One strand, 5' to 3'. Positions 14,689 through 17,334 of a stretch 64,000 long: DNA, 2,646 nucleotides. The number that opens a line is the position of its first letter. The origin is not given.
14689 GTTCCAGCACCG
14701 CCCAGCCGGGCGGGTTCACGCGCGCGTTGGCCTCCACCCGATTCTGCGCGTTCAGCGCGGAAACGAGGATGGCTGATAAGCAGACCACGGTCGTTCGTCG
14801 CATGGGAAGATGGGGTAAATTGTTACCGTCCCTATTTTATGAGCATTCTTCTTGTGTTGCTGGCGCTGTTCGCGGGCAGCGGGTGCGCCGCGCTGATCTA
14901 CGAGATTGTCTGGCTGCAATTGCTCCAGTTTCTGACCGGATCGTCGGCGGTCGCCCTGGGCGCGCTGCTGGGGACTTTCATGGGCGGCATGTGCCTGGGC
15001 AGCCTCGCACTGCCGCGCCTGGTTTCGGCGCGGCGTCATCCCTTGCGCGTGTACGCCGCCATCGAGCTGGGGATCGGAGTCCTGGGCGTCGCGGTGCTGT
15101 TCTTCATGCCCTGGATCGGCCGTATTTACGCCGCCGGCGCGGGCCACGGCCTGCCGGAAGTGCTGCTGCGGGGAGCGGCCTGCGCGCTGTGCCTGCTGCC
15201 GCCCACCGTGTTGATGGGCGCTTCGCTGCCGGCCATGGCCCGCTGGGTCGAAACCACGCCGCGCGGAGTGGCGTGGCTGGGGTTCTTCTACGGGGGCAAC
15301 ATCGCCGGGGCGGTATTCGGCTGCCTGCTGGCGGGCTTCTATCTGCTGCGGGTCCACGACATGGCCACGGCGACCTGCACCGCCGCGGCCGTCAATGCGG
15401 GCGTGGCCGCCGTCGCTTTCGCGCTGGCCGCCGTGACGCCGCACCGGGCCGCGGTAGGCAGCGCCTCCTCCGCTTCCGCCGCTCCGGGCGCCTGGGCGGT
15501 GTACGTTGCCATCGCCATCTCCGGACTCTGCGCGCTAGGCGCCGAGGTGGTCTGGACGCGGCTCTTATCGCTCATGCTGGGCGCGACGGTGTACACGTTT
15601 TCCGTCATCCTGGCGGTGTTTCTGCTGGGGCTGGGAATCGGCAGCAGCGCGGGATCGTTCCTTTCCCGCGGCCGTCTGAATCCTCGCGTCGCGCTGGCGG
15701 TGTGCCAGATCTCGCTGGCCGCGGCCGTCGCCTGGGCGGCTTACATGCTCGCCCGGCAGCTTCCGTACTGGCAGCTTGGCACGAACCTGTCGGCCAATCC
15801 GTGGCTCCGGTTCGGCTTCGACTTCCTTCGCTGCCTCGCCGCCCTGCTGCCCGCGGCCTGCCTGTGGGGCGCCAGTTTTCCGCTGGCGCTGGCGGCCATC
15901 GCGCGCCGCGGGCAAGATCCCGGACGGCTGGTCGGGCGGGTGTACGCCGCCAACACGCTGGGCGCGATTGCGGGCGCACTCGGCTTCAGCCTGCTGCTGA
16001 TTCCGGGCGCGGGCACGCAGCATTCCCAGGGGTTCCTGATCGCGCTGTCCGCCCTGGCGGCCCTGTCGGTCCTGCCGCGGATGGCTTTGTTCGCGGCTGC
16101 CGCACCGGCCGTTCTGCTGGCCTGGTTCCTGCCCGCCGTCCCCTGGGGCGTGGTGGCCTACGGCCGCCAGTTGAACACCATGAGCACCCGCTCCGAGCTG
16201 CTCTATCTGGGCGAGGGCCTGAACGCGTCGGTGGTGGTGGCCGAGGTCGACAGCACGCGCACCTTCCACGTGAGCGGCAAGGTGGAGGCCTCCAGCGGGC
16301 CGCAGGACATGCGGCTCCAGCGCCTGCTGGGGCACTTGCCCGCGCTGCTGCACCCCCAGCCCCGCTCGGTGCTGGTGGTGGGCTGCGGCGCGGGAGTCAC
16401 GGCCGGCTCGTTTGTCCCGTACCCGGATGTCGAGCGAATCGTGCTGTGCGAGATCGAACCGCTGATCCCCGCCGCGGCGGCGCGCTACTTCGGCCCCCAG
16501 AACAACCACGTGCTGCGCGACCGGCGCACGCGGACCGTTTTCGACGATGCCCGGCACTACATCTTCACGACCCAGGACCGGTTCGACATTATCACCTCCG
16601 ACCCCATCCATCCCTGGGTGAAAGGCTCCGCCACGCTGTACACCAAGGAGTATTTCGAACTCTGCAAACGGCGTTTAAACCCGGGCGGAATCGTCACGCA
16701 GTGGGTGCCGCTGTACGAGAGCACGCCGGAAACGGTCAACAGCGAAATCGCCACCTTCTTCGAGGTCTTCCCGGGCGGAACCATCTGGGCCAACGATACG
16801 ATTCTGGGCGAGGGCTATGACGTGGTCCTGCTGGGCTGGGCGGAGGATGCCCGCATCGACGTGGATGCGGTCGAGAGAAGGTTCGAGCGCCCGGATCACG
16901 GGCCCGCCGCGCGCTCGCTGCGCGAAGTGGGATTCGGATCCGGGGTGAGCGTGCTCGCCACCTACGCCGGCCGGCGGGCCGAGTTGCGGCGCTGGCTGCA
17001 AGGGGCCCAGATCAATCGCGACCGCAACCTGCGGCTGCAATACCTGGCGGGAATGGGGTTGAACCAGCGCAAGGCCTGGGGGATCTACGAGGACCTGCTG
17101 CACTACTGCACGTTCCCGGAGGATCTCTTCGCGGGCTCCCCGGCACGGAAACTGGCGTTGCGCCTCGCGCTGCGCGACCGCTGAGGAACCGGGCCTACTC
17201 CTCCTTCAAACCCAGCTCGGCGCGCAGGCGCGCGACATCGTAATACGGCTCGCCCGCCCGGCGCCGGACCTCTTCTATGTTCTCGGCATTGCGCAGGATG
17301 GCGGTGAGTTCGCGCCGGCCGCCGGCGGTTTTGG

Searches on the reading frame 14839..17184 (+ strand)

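Call 54: search_protein_families(library=pfam, proteins=[window:14839-17184:+], max_evalue=0.0001)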
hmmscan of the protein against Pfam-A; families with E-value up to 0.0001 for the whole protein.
window:14839-17184:+ (781 aa): 1 family
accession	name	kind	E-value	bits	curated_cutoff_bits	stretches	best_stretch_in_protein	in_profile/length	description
PF01564.23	Spermine_synth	-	6.3e-21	75.2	22.9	1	493-621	4-130/186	Spermine/spermidine synthase domain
